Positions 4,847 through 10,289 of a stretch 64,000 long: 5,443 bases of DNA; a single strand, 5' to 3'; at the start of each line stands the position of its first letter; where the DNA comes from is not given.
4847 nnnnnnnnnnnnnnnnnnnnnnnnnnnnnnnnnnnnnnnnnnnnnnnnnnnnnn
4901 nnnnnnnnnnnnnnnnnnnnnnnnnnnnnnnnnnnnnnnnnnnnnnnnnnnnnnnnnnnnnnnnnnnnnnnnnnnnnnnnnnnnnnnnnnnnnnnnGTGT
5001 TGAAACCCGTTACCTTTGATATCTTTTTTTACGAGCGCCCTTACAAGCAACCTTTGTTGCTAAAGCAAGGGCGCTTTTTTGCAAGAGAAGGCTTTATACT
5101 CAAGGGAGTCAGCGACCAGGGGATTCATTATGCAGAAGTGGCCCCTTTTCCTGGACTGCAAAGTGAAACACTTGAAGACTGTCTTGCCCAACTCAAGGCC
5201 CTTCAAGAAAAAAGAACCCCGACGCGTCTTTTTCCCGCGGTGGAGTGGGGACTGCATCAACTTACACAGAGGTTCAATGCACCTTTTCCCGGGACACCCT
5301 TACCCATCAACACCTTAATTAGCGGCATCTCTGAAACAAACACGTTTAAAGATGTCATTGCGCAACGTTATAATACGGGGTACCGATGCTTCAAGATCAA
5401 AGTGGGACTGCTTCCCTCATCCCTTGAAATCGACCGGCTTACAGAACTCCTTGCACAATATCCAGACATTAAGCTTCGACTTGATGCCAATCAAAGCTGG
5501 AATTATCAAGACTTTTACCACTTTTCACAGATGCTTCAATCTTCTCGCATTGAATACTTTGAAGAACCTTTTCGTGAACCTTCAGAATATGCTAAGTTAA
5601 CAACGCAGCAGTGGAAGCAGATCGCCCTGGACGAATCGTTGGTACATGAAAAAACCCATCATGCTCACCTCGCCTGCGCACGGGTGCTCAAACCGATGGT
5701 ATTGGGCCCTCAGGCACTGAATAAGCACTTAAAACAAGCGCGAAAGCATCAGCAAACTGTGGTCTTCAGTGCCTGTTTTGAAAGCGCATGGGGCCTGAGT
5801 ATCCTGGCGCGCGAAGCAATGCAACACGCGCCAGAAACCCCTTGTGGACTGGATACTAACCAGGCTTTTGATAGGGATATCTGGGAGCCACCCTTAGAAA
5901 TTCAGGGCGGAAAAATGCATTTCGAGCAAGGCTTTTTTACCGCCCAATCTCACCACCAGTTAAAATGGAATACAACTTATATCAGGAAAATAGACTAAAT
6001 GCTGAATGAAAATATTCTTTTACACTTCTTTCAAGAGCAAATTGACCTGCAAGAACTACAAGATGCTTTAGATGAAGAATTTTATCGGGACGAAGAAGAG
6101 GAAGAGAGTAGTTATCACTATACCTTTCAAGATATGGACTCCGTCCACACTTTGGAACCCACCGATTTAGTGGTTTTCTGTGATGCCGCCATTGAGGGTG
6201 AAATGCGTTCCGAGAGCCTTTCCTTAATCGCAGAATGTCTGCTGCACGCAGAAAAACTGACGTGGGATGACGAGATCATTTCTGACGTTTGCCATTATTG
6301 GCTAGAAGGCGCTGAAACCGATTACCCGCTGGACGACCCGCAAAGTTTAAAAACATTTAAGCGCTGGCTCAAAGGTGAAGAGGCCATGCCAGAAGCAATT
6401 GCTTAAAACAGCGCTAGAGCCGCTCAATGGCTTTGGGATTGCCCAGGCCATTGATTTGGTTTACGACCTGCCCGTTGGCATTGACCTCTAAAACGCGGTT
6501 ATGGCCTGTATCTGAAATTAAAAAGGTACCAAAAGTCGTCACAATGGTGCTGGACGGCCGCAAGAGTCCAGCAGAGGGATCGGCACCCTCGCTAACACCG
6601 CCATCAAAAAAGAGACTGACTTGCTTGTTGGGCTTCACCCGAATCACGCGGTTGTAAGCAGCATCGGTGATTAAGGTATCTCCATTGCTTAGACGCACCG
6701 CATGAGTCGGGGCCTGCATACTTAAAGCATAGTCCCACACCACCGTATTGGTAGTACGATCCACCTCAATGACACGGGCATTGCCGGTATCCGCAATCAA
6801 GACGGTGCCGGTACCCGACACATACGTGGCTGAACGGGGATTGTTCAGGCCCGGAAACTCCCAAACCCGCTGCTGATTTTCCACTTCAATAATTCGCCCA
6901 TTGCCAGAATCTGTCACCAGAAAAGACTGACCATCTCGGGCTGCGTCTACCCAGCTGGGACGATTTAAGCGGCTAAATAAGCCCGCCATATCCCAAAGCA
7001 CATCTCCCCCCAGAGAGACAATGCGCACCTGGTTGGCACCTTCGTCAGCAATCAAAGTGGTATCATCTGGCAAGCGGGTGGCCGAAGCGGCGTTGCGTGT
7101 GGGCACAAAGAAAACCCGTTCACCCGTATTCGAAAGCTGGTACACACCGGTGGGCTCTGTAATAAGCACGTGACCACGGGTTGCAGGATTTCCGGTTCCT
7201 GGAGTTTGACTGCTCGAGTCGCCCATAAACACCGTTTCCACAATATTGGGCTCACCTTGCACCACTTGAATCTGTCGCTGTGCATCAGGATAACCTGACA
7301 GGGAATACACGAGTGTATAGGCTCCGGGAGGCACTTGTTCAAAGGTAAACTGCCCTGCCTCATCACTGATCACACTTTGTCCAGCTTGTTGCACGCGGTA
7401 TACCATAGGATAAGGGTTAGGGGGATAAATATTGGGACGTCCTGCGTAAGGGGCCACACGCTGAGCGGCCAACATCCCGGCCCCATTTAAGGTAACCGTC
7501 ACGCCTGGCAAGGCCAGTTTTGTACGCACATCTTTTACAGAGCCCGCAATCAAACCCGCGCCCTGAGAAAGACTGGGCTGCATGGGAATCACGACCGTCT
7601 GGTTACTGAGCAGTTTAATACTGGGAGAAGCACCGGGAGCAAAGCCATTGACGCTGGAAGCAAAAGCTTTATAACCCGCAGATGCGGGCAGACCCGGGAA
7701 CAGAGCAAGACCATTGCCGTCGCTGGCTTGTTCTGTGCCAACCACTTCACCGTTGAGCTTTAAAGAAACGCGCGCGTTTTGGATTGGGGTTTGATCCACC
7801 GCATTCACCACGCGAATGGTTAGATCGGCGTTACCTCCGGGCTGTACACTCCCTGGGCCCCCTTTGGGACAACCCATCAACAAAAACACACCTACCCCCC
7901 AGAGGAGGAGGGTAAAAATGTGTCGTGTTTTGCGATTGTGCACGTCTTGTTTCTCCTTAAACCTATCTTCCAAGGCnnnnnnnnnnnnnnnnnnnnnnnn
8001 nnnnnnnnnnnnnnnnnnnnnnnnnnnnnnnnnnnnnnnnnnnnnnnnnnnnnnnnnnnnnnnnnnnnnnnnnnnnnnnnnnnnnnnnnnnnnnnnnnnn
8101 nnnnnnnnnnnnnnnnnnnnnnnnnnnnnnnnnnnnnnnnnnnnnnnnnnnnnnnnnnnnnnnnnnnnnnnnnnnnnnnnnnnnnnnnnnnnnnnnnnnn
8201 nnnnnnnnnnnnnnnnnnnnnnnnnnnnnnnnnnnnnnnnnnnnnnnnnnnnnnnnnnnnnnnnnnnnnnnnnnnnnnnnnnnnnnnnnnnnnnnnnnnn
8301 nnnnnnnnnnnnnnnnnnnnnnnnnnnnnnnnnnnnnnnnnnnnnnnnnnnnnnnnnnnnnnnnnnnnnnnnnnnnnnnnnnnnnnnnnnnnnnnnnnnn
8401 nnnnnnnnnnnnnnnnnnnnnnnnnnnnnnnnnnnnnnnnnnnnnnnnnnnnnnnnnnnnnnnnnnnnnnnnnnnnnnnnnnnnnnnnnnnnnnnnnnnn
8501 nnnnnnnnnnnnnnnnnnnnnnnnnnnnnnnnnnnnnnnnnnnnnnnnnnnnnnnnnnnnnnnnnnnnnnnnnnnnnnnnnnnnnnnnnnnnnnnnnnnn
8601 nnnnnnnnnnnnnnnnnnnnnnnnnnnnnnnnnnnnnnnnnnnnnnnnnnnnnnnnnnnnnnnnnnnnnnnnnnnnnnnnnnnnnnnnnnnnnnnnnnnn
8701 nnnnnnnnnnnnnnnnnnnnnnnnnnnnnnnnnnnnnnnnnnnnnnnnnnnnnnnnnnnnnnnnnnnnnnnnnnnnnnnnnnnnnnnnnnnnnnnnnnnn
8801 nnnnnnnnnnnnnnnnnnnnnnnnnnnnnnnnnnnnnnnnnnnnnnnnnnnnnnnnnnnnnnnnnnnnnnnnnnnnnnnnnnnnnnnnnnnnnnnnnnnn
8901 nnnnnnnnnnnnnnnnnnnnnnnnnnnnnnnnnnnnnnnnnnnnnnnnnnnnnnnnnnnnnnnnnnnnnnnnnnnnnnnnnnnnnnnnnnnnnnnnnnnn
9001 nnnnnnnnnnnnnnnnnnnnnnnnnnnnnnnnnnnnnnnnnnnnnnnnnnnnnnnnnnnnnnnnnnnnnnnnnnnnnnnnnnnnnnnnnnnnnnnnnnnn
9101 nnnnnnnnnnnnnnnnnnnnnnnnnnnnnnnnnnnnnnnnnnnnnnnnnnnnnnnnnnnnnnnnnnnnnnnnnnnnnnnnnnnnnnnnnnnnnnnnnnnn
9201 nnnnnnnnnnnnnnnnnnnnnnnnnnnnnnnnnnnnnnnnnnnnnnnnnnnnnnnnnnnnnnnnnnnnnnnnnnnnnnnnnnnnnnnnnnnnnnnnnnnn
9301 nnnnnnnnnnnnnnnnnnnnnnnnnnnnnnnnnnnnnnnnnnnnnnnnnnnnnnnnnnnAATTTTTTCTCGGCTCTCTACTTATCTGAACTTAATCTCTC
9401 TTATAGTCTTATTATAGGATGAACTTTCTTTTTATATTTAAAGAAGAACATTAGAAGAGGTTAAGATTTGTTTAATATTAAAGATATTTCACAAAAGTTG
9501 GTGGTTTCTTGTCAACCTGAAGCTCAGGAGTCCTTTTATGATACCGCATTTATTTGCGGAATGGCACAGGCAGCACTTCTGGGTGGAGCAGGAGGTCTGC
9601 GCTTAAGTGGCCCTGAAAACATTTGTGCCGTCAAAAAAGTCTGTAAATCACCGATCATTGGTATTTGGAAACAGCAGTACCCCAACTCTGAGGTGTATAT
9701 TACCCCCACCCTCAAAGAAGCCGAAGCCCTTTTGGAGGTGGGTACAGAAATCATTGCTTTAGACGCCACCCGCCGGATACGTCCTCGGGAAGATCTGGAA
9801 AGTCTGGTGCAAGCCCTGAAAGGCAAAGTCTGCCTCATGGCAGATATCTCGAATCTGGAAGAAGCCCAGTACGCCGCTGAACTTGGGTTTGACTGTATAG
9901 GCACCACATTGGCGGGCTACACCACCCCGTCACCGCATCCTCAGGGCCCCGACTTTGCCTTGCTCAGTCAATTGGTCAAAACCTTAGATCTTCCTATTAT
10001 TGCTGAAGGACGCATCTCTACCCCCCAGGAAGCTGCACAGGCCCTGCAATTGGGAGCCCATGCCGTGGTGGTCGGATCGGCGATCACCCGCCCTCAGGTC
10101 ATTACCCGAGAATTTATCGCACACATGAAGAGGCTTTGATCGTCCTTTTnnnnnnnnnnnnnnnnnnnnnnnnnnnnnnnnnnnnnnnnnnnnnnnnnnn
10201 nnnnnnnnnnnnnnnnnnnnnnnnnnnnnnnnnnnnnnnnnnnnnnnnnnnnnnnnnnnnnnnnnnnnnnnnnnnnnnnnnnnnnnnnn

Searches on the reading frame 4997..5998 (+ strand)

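Call 23: search_protein_families(library=pfam, proteins=[window:4997-5998:+])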
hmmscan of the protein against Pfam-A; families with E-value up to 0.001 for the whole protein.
window:4997-5998:+ (333 aa): 2 families
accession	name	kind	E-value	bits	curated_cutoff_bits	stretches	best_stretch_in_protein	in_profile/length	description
PF13378.12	MR_MLE_C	-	4.5e-16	59.7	29.4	1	122-311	7-207/219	Enolase C-terminal domain-like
PF21508.2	MenC_N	-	6.5e-08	33.1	27.3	1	8-86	5-87/94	MenC, N-terminal domain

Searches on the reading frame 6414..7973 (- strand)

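Call 23: search_protein_families(library=pfam, proteins=[window:6414-7973:-])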
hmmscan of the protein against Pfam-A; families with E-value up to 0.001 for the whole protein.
window:6414-7973:- (519 aa): 5 families
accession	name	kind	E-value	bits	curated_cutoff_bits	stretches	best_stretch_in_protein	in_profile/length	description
PF13620.12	CarboxypepD_reg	-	8.2e-17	61.8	32.3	2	196-245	27-77/82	Carboxypeptidase regulatory-like domain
PF13715.12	CarbopepD_reg_2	-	3.2e-10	40.3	32.2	1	194-246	21-73/88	CarboxypepD_reg-like domain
PF01436.27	NHL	-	1.9e-07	31.2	20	0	376-401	1-25/28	NHL repeat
PF17802.7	SpaA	-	2.2e-06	28.2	23.1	0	194-236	31-73/91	Prealbumin-like fold domain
PF13360.13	PQQ_2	-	5.6e-06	26.6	27.6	1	359-508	3-145/233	Outer membrane protein assembly factor BamB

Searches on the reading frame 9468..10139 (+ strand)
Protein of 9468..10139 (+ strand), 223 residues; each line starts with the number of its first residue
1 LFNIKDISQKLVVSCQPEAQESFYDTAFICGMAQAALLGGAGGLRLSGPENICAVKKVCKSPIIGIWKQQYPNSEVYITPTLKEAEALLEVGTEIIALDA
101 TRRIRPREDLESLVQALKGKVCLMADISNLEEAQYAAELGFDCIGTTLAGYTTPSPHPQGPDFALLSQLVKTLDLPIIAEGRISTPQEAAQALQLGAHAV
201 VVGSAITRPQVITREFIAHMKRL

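Call 23: search_protein_families(library=pfam, proteins=[window:9468-10139:+])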
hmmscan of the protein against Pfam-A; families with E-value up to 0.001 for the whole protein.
window:9468-10139:+ (223 aa): 7 families
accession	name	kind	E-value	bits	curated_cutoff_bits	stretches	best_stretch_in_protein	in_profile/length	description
PF04131.20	NanE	-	5.4e-64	215.4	27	1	30-221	2-191/192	Putative N-acetylmannosamine-6-phosphate epimerase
PF05690.20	ThiG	-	1.3e-08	35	23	1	165-209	166-210/247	Thiazole biosynthesis protein ThiG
PF03060.21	NMO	-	1.5e-08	34.9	28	1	114-206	129-225/331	Nitronate monooxygenase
PF02581.23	TMP-TENI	-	7.6e-06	25.9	27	1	116-206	91-180/180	Thiamine monophosphate synthase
PF00977.27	His_biosynth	-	2.8e-05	24.1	23.6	1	159-206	175-222/228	Histidine biosynthesis protein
PF00478.31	IMPDH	-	3.6e-05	23.4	25.6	1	150-207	183-240/345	IMP dehydrogenase / GMP reductase domain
PF01207.24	Dus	-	0.00088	18.9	20.4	0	164-213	174-225/311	Dihydrouridine synthase (Dus)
